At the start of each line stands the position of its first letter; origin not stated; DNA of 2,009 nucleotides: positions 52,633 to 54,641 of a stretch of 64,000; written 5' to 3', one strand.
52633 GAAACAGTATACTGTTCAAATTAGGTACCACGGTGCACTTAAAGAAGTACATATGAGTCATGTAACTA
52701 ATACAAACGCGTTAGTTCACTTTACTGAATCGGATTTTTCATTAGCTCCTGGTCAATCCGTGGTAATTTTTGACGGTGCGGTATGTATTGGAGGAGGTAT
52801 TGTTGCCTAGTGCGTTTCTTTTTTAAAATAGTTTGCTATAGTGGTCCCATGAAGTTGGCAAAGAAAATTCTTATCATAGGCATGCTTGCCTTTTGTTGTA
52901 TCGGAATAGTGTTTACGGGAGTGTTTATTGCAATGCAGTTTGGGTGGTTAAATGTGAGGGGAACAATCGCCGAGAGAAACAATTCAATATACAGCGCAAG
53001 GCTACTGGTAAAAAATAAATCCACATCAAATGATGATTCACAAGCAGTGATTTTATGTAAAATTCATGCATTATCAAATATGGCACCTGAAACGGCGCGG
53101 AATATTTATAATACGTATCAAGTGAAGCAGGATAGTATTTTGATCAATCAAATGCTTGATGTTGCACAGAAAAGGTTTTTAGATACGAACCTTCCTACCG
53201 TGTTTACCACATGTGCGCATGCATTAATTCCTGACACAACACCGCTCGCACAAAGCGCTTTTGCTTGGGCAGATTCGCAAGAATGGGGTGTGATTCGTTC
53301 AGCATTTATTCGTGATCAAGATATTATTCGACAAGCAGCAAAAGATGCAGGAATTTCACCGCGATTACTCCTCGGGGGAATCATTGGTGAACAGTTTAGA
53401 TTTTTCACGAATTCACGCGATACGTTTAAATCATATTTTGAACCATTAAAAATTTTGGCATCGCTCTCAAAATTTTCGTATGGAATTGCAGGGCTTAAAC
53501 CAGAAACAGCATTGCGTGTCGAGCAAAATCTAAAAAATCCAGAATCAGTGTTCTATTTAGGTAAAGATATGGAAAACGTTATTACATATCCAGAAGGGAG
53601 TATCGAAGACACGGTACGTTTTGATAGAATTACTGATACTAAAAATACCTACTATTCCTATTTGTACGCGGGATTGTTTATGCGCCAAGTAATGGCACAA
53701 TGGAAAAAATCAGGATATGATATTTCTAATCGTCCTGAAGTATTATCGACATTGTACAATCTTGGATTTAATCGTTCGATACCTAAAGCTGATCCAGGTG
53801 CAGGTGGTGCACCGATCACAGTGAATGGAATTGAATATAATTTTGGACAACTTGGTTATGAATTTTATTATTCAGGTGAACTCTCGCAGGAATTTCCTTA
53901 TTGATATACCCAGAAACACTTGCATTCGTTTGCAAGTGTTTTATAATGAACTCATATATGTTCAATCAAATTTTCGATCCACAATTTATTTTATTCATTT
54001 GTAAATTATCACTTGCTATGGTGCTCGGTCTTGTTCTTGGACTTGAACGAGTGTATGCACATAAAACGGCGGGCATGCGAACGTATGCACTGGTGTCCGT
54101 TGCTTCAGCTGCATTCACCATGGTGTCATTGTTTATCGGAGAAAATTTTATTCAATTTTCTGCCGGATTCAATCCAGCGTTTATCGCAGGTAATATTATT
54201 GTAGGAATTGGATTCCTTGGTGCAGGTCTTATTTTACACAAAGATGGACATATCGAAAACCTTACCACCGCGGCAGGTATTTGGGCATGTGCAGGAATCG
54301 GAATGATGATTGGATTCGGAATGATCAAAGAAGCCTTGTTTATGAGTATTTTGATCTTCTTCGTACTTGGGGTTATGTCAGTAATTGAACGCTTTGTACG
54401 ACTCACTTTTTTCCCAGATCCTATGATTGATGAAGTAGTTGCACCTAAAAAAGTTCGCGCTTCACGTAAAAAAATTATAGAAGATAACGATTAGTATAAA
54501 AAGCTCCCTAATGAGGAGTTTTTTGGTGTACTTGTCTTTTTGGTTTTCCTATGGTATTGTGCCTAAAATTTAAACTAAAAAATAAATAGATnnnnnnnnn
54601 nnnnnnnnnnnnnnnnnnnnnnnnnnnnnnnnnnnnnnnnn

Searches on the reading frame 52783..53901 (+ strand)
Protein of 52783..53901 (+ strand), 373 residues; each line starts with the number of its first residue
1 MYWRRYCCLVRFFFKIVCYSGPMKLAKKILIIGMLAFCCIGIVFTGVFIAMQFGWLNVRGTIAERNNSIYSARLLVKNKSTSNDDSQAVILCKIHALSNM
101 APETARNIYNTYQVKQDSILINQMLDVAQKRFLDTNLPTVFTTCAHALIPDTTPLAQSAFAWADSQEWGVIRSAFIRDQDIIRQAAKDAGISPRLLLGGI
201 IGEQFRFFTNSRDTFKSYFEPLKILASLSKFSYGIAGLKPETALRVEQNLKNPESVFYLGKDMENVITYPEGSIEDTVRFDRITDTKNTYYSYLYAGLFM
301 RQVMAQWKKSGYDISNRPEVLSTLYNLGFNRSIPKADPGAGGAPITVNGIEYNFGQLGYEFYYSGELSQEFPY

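Call 19: search_protein_families(library=pfam, proteins=[window:52783-53901:+], max_evalue=0.001)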
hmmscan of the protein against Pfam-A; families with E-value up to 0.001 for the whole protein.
window:52783-53901:+ (373 aa): 1 family
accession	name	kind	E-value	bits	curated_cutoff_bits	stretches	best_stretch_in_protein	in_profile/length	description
PF07182.16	DUF1402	-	0.00015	21.5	27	0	291-330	220-260/300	Protein of unknown function (DUF1402)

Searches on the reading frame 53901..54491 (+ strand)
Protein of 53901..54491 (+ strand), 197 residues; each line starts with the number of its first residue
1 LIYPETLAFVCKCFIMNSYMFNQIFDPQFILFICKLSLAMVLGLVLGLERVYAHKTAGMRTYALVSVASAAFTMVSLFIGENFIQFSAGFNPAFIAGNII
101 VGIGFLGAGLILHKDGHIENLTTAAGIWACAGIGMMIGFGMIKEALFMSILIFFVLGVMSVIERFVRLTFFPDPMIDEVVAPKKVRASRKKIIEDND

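Call 19: search_protein_families(library=pfam, proteins=[window:53901-54491:+], max_evalue=0.001)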
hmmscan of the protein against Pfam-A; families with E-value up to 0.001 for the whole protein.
window:53901-54491:+ (197 aa): 1 family
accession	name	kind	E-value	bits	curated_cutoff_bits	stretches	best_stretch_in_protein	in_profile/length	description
PF02308.21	MgtC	-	1.3e-31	109.9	31.4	1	36-164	1-120/121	MgtC family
